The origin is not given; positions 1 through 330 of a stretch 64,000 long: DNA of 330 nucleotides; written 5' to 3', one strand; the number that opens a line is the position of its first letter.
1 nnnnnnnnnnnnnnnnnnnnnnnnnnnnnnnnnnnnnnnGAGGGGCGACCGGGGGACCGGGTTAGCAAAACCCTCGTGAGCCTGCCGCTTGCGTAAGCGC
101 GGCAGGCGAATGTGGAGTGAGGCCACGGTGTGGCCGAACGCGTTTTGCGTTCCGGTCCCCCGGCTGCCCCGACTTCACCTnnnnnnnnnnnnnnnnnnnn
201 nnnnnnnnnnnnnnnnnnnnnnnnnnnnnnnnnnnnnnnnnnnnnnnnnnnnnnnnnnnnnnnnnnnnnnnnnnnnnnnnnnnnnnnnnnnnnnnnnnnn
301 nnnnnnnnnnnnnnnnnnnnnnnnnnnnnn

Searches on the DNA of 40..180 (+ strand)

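Call 27: build_rna_model(alignment_id=A3)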
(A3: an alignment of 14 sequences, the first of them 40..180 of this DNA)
Model R1 built from alignment A3 (14 sequences, 159 columns); structure: RNAalifold consensus.
model positions 145; base pairs 30; branch points 1; effective number of sequences 2.25; information 0.59 bits per position. Calibrated on 0.2 Mb of random sequence (short: E-values are rough).
structure used (alignment columns):
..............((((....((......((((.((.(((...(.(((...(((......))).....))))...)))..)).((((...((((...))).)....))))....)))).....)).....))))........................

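Call 28: search_with_rna_model(model_id=R1, sources=[window, L001, L002, L003, L004, L005, L006, L007, L008, L009, L010, L011, L012, L013, L014, L015, L016, L017, L018, L019, L020, L021, L022, L023, L024, L025, L026, L027, L028, L029, L030, L031, L032, L033, L034, L035, L036, L037, L038, L039, L040, L041, L042, L043, L044, L045, L046, L047, L048, L049, L050, L051, L052, L053, L054, L055, L056, L057, L058, L059, L060, L061, L062, L063, L064, L065, L066, L067, L068, L069, L070, L071, L072, L073, L074, L075, L076, L077, L078, L079, L080, L081], max_evalue=1, make_alignment=true)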
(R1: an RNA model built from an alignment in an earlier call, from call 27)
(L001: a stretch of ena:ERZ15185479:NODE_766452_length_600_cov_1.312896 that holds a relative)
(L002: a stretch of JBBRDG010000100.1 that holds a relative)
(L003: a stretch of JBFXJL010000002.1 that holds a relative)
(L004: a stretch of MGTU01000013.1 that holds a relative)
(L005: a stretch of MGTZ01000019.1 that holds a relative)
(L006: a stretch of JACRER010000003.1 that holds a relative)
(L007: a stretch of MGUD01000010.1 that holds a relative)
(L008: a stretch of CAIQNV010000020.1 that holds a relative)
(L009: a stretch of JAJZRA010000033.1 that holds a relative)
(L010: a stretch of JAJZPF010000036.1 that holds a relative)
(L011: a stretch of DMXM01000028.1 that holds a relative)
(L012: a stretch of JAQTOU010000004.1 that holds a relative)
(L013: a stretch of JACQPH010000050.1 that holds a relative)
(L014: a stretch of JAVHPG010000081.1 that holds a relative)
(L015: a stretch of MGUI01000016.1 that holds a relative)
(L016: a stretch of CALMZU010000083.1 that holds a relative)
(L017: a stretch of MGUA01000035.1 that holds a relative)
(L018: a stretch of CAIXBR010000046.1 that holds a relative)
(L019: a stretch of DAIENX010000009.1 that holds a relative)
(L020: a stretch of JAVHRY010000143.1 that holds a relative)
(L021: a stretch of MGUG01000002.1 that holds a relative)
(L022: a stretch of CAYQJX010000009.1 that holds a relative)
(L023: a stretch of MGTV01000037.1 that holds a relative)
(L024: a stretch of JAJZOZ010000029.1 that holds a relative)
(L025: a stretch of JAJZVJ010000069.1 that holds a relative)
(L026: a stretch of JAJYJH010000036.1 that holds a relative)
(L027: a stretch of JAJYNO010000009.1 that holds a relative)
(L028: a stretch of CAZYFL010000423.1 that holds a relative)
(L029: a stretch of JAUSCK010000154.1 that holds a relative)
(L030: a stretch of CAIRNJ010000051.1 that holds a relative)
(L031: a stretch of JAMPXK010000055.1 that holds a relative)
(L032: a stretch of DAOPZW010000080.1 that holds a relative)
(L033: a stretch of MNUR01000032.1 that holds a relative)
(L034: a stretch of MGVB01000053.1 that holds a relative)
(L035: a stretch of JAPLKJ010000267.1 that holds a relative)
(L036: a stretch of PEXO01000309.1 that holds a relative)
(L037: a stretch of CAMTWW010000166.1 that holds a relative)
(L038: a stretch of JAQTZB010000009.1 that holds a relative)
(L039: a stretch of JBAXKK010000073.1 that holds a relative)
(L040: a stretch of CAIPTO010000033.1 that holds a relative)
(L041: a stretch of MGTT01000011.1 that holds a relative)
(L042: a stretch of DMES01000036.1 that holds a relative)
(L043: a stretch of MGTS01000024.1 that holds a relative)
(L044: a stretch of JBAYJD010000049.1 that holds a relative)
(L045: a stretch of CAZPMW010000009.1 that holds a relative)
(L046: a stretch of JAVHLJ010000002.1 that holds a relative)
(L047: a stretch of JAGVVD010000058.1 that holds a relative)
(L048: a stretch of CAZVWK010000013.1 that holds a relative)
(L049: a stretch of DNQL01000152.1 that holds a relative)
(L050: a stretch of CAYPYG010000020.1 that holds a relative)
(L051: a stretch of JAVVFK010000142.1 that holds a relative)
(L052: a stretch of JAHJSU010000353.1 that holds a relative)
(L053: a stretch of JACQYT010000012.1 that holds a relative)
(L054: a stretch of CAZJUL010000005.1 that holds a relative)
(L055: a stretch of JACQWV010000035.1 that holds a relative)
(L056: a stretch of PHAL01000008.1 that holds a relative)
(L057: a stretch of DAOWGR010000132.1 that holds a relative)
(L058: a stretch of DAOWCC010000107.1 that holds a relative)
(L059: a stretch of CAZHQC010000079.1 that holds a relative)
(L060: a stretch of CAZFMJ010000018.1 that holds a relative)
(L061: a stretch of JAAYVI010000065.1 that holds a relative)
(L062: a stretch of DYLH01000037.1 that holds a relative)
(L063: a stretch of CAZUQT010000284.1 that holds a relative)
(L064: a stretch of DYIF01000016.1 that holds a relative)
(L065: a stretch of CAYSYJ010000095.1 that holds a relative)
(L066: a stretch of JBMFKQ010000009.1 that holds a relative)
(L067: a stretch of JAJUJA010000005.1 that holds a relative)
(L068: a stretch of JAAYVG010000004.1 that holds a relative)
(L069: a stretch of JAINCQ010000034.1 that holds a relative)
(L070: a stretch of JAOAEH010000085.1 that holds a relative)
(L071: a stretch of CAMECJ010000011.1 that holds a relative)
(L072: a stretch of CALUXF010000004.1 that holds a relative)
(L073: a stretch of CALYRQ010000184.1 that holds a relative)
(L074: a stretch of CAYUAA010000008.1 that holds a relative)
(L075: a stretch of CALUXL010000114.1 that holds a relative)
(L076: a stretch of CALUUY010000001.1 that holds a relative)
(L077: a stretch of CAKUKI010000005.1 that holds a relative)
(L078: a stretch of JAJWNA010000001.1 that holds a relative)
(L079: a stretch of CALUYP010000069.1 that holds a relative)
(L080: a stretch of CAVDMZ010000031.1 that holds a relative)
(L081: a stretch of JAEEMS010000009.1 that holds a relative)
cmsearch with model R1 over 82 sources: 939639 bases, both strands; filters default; matches with E-value up to 1: 18.
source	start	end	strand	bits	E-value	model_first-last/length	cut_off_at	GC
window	58788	58932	+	143.9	3.3e-24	1-145/145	no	0.7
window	23835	23980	+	140.9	1.2e-23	1-145/145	no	0.72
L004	7472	7616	-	137.8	4.6e-23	1-145/145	no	0.72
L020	7481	7624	-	136.7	7.4e-23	1-145/145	no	0.72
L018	9508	9654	+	127.9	3.3e-21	1-145/145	no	0.71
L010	7481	7614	-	125.7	8.7e-21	11-145/145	no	0.75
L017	1239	1382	-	124.5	1.4e-20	1-145/145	no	0.69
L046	7470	7612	-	123.1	2.6e-20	1-145/145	no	0.66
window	58209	58348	-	122.1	4e-20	1-145/145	no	0.66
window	41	179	+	120.8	7.2e-20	1-145/145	no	0.68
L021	7512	7658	-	113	2.1e-18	1-145/145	no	0.65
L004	7694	7834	+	110.8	5.3e-18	1-145/145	no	0.68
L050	7478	7621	-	108.8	1.3e-17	1-145/145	no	0.65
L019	2040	2183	+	93.9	8.1e-15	1-145/145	no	0.74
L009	7462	7604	-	90.1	4.1e-14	1-145/145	no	0.69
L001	1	109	-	86.2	2.2e-13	1-113/145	3'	0.7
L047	7467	7606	-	26.5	0.034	1-145/145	no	0.66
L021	7695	7840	+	23.1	0.15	1-145/145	no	0.68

Alignment A4: 18 matches aligned to the model, 192 columns, each read 5' to 3' on its own strand. Consensus structure (alignment columns), stored with it:
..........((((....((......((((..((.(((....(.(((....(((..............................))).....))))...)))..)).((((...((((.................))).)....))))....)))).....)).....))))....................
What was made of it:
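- Checked: Repeats: a covariance model built from the family hits 58209-58348 on the - strand (122 bits, E 4e-20) and 58788-58932 on the + strand (144 bits, E 3e-24) (call 28).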

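Call 35: search_with_rna_model(model_id=R1, sources=[L082, L083, L084, L085, L086, L087, L088, L089, L090, L091, L092, L093, L094, L095, L096, L097, L098, L099, L100, L101, L102, L103, L104, L105, L106, L107, L108, L109, L110, L111, L112, L113, L114, L115, L116, L117, L118, L119, L120, L121, L122, L123, L124, L125, L126, L127, L128, L129, L130, L131, L132, L133, L134, L135, L136, L137, L138, L139, L140, L141, L142, L143, L144, L145, L146, L147, L148, L149, L150, L151, L152, L153, L154, L155, L156, L157, L158, L159, L160, L161], max_evalue=0.1, make_alignment=true)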
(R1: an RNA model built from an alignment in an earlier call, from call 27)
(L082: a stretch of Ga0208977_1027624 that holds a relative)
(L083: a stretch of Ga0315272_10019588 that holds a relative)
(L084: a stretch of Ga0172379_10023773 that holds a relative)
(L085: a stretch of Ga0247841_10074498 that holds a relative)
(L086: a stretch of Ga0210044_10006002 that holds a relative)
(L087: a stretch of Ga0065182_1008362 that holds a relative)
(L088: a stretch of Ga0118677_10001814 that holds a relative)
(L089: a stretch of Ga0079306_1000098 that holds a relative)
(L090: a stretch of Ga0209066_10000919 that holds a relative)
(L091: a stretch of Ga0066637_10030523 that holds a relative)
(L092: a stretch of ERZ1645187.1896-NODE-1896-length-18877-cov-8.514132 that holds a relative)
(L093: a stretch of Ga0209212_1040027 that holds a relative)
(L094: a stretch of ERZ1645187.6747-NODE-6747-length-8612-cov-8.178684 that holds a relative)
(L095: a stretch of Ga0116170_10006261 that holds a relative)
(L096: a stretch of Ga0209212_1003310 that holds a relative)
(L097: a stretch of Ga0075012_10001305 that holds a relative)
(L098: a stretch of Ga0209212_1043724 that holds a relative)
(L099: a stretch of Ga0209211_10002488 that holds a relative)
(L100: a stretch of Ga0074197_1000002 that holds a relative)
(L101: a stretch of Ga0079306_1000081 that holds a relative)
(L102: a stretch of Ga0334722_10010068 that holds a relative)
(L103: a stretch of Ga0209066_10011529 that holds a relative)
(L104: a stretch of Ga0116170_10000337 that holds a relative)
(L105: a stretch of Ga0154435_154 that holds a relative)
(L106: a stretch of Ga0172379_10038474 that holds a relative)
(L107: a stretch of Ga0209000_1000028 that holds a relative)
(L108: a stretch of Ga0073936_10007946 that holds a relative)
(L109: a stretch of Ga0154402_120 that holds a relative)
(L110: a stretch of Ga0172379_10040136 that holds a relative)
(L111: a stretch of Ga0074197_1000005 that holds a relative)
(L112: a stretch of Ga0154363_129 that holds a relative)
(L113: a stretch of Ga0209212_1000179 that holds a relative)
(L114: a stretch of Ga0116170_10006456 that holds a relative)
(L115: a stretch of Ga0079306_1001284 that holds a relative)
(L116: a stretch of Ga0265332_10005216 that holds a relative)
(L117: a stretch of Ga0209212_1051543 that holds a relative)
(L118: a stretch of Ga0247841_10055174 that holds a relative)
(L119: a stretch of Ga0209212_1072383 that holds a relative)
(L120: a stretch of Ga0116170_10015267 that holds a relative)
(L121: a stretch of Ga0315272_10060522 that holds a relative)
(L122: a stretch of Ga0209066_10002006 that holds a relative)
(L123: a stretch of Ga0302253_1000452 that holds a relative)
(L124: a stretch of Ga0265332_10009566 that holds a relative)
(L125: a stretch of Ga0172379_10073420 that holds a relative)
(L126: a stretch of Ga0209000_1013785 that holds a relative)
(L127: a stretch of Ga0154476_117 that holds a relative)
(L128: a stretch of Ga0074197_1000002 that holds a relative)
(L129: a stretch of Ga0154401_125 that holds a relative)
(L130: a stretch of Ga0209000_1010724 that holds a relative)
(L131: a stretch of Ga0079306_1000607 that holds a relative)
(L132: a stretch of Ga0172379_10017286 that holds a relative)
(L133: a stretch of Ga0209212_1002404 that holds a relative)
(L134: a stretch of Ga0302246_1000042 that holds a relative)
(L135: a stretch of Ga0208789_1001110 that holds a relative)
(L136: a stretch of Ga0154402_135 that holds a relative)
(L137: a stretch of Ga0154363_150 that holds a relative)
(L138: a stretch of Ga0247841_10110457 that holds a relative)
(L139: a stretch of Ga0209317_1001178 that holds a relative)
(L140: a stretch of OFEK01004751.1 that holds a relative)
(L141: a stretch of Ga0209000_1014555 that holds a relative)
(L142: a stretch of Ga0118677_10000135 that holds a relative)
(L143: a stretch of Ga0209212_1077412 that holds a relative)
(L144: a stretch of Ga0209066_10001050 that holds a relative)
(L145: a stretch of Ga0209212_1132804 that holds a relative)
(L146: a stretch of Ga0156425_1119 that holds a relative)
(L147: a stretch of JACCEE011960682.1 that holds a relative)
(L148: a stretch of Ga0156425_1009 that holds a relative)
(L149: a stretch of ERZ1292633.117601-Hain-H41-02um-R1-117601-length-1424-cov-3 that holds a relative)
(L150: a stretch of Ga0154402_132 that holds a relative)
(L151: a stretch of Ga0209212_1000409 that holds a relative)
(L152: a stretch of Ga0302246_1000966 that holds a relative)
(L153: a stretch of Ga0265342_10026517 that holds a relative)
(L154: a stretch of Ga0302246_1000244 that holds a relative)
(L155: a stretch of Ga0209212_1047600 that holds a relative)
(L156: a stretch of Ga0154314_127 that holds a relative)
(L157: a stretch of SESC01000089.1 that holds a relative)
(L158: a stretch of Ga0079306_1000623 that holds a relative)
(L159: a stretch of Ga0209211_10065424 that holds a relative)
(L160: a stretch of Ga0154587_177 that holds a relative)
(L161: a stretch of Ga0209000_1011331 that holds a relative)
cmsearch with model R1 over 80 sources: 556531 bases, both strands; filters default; matches with E-value up to 0.1: 105.
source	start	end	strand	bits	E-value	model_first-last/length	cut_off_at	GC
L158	6132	6278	+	133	2.2e-22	1-145/145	no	0.72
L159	1147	1289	-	130.6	6.2e-22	1-145/145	no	0.67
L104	8124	8269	-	129.9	8.4e-22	1-145/145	no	0.75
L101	8881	9026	-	127.9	2e-21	1-145/145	no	0.67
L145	926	1068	+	126.6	3.4e-21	1-145/145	no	0.69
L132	3914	4054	+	126.2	4.1e-21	1-145/145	no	0.7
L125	1172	1318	-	125.5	5.5e-21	1-145/145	no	0.73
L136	6579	6722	+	124.5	8.6e-21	1-145/145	no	0.69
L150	10393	10530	-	121.7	2.9e-20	1-145/145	no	0.71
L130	602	746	+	121.6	3.1e-20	1-145/145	no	0.75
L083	977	1121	-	120.1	5.8e-20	1-145/145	no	0.68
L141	2212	2355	-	119.6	7.2e-20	1-145/145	no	0.67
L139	9610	9756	+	119.5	7.6e-20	1-145/145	no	0.74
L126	979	1121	+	117.5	1.7e-19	1-145/145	no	0.67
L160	4124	4266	+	117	2.2e-19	1-145/145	no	0.66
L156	6014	6156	+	116.8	2.4e-19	1-145/145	no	0.72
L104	8301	8445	+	116.5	2.7e-19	1-145/145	no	0.71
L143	1649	1793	+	114.4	6.6e-19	1-145/145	no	0.67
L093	2632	2775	-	114.4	6.7e-19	1-145/145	no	0.65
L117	1856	2000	+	114.1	7.7e-19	1-145/145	no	0.7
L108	875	1020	+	113.8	8.5e-19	1-145/145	no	0.68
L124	542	686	-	113.2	1.1e-18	1-145/145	no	0.75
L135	3258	3402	-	113.1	1.2e-18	1-145/145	no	0.69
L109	371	514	-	112.5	1.5e-18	1-145/145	no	0.69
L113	11442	11587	+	111.9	2e-18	1-145/145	no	0.68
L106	3223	3354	-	111.8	2.1e-18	1-145/145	no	0.7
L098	2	120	+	111.4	2.5e-18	11-129/145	no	0.65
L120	3879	4018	+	111.1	2.8e-18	1-145/145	no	0.68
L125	2326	2465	+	110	4.4e-18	1-145/145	no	0.71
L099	6263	6407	-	110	4.5e-18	1-145/145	no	0.72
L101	10603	10744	-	110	4.6e-18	1-145/145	no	0.63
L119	1051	1190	-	109.9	4.7e-18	1-145/145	no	0.68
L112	250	394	+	109.9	4.7e-18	1-145/145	no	0.69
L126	782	928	-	109.7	5.1e-18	1-145/145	no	0.71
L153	974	1115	+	109.3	6.1e-18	1-145/145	no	0.75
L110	3561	3704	+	109.2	6.3e-18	1-145/145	no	0.68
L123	2585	2728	-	108.8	7.7e-18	1-145/145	no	0.65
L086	11685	11828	-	108.4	8.8e-18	1-145/145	no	0.69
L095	8349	8489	-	108.1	1e-17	1-145/145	no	0.73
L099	6407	6550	+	107.5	1.3e-17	1-145/145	no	0.64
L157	12489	12633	+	107.5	1.3e-17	1-145/145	no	0.67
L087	3396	3541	-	107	1.7e-17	1-145/145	no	0.64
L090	13940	14083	+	106.1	2.4e-17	1-145/145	no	0.7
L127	1444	1593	-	105.8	2.8e-17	1-145/145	no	0.67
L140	2565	2708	+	105.6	3.1e-17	1-145/145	no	0.66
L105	1473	1616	+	105.2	3.5e-17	1-145/145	no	0.66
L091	115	259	-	105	3.8e-17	1-145/145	no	0.66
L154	116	258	+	104.2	5.5e-17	1-145/145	no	0.66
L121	152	295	-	104.2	5.5e-17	1-145/145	no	0.69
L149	1143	1286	+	103.6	7e-17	1-145/145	no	0.69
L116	2141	2283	+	103.4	7.8e-17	1-145/145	no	0.64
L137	12298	12441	-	103.3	8.1e-17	1-145/145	no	0.69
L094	2821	2966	+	103.1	8.8e-17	1-145/145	no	0.73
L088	4259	4401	-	102.7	1.1e-16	1-145/145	no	0.71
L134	374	518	+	102.4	1.2e-16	1-145/145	no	0.72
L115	9761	9925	+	101.6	1.7e-16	1-145/145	no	0.69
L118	1998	2141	-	100.8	2.4e-16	1-145/145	no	0.72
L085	1433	1577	-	100.4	2.8e-16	1-145/145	no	0.71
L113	2364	2504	-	99.7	3.8e-16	1-145/145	no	0.67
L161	2433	2575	-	99.4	4.3e-16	1-145/145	no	0.76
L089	13262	13407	+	99.4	4.4e-16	1-145/145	no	0.69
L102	3912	4055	+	98.7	5.9e-16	1-145/145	no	0.69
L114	10157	10275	+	97.9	8.2e-16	1-120/145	3'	0.66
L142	1827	1971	+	97.5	9.7e-16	1-145/145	no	0.72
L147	996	1111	+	95.2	2.6e-15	11-126/145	no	0.73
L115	9586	9727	-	93.5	5.5e-15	1-145/145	no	0.66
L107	2021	2163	-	92.6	8.1e-15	1-145/145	no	0.73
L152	3989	4123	-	92.6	8.3e-15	11-145/145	no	0.66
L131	1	111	+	91.9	1.1e-14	35-145/145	5'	0.69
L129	5217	5382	-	89.2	3.6e-14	1-145/145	no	0.64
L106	3960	4125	+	88.8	4.3e-14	1-145/145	no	0.67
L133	4710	4850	-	88.4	5.1e-14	1-145/145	no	0.6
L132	3195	3364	-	86.7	1.1e-13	1-145/145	no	0.65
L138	2123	2234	-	86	1.4e-13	32-145/145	5'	0.71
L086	11868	12004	+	85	2.1e-13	1-145/145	no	0.7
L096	1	111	+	78.2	4e-12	36-145/145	5'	0.67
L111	4782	4923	+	76.9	7.1e-12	1-145/145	no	0.68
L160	3950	4088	-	75.5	1.3e-11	1-145/145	no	0.65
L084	4252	4391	-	75.2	1.5e-11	1-145/145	no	0.7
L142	294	431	-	74.9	1.7e-11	1-145/145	no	0.7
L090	13778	13919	-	74.8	1.8e-11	1-145/145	no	0.68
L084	1687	1824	-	73.9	2.6e-11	1-145/145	no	0.67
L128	1402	1543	+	71.2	8.4e-11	1-145/145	no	0.68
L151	9880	10021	-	70.8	9.8e-11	1-145/145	no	0.7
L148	2059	2230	-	70.1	1.4e-10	1-145/145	no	0.73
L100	4176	4317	-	68.5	2.8e-10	1-145/145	no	0.7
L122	1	142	+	68.2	3.1e-10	1-145/145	no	0.64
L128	3804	3943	+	68.1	3.2e-10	1-145/145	no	0.69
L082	62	200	-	67.4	4.4e-10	1-145/145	no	0.65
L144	1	99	+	66.6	6.1e-10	48-145/145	5'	0.68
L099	2383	2545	-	66.1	7.5e-10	1-145/145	no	0.74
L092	2602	2744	+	66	8e-10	1-145/145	no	0.77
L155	1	100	+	65.4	1e-09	44-145/145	5'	0.69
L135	3437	3607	+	65.4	1.1e-09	1-145/145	no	0.69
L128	3597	3765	-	64.6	1.5e-09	1-145/145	no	0.63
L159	3034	3114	+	64.5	1.5e-09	1-81/145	3'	0.72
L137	14264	14383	+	63.4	2.5e-09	1-123/145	3'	0.68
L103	1629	1769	-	59.5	1.3e-08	1-145/145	no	0.65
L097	12285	12425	-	57.3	3.4e-08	1-145/145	no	0.67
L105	1303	1438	-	57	3.8e-08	1-145/145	no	0.69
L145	1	72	-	51.1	4.9e-07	1-72/145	3'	0.64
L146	5137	5235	-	49.6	9.4e-07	44-145/145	5'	0.67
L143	431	579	+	49.3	1.1e-06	1-145/145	no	0.62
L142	8214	8369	+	36.8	0.00024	1-145/145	no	0.66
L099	2586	2731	+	25.4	0.032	1-145/145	no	0.64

Alignment A5: 105 matches aligned to the model, 264 columns, each read 5' to 3' on its own strand. Consensus structure (alignment columns), stored with it:
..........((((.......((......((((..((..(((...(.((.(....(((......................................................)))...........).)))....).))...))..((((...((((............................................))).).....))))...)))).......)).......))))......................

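Call 47: search_with_rna_model(model_id=R2, sources=[L100, L101, L102, L103, L104, L105, L106, L107, L108, L109, L110, L111, L112, L113, L114, L115, L116, L117, L118, L119, L120, L121, L122, L123, L124, L125, L126, L127, L128, L129, L130, L131, L132, L133, L134, L135, L136, L137, L138, L139, L140, L141, L142, L143, L144, L145, L146, L147, L148, L149, L150, L151, L152, L153, L154, L155, L156, L157, L158, L159, L160, L161, L162, L163, L164, L165, L166, L167, L168, L169, L170, L171, L172, L173, L174, L175, L176, L177, L178, L179, L180, L181, L182, L183, L184, L185, L186, L187, L188, L189, L190, L191, L192, L193, L194, L195, L196, L197, L198, L199], max_evalue=0.1)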
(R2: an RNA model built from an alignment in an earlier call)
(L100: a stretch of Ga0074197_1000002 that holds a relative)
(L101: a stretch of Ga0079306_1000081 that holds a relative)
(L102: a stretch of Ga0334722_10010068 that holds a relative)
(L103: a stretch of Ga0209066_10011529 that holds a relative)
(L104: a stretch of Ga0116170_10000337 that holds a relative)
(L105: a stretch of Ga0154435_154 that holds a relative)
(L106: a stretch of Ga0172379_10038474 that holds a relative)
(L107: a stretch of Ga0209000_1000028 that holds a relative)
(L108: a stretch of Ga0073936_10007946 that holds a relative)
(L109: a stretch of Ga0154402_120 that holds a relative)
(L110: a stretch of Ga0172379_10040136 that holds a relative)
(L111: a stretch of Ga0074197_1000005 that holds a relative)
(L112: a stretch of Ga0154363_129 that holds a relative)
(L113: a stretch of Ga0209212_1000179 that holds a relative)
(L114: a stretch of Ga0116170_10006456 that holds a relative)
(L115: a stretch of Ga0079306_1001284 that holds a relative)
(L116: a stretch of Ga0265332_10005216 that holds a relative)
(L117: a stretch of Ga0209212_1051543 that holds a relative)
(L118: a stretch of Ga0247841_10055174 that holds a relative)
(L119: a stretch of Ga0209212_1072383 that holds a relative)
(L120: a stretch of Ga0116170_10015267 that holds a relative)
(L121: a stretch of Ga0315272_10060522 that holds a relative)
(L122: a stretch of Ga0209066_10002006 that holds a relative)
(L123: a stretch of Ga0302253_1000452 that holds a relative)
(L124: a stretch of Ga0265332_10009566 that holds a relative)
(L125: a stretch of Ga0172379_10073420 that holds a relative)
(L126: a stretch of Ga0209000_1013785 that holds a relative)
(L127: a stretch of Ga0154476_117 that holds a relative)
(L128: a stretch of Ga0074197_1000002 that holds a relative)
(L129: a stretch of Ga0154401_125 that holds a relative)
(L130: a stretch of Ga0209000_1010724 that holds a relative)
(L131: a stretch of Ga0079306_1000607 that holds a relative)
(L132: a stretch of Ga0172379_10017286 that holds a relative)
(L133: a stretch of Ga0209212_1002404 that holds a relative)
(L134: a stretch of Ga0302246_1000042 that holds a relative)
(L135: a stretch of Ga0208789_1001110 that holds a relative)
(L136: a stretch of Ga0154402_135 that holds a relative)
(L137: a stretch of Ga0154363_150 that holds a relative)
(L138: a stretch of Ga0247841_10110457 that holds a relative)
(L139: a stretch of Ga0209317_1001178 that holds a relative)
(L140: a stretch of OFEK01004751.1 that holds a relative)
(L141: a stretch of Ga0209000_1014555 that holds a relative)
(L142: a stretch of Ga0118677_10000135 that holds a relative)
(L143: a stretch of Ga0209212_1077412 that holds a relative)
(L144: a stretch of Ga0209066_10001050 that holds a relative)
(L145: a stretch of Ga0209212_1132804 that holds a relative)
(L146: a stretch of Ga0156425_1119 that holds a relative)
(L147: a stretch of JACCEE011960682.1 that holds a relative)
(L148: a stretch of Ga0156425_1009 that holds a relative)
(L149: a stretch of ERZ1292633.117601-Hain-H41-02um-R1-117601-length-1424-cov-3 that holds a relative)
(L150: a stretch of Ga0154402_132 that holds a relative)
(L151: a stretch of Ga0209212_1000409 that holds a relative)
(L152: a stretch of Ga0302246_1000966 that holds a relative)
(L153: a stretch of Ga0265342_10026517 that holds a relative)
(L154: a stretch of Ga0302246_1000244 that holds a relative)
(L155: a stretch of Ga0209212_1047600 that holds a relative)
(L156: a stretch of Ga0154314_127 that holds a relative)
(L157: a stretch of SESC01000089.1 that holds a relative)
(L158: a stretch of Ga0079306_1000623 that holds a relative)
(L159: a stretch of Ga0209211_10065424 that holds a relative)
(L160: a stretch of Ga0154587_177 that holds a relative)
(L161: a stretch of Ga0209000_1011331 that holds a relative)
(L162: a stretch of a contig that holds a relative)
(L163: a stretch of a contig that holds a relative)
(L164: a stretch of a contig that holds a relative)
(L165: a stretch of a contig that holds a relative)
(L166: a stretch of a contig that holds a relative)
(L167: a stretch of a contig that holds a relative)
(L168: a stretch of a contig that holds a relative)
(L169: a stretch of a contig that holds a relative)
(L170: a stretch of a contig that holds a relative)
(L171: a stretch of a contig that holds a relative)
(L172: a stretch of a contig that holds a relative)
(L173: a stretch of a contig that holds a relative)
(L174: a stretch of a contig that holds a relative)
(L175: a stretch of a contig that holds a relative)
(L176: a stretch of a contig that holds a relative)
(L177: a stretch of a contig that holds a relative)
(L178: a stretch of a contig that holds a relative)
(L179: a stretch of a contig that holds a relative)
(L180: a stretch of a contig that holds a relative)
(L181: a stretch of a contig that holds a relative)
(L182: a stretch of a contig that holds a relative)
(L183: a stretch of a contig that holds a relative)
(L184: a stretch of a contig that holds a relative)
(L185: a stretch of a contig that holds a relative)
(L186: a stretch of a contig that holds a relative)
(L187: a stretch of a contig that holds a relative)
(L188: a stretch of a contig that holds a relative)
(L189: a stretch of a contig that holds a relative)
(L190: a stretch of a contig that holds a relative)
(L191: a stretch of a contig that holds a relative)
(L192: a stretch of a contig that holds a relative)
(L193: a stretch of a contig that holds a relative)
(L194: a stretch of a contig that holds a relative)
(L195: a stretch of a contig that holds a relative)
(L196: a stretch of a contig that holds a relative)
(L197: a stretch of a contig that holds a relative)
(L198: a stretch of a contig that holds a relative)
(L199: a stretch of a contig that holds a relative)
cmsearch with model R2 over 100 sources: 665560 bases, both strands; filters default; matches with E-value up to 0.1: 27.
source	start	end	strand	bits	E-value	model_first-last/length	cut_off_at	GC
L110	3362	3504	-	155.3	1.2e-33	1-143/143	no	0.67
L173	506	647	-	146.1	1.8e-31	1-143/143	no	0.68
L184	8048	8191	-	145.2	2.9e-31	1-143/143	no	0.72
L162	5629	5774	-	144.4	4.3e-31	1-143/143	no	0.7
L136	6408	6554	-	108.5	1.2e-22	1-143/143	no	0.69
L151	10062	10210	+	107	2.7e-22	1-143/143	no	0.69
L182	2191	2333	+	74.5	1.2e-14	1-143/143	no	0.64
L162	5637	5782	+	58.1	8.1e-11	1-143/143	no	0.68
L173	514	655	+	55.1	4.2e-10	1-143/143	no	0.66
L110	3370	3512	+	54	7.7e-10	1-143/143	no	0.68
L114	9862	10006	-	53.8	8.5e-10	1-143/143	no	0.68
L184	8056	8199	+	53.7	9e-10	1-143/143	no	0.69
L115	9760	9927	+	46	5.7e-08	1-143/143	no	0.69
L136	6416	6562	+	37.6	5.2e-06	1-143/143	no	0.67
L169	759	906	+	35.7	1.5e-05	1-143/143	no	0.67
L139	9308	9454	-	35.3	1.9e-05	1-143/143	no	0.64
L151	10054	10202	-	35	2.1e-05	1-143/143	no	0.67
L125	1170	1319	-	34.5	2.9e-05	1-143/143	no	0.73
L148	2057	2232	-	31.1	0.00018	1-143/143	no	0.72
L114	9870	10136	+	30.8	0.00021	1-143/143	no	0.66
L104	8122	8270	-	27.7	0.0011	1-143/143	no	0.74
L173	691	834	+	25.7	0.0033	1-143/143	no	0.68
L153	973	1117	+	25.6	0.0035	1-143/143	no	0.75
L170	886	1030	-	25.6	0.0035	1-143/143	no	0.75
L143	1649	1795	+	24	0.0086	1-143/143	no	0.67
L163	9732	9779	+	22.1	0.024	1-49/143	3'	0.71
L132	3910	4056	+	21.1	0.04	1-143/143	no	0.69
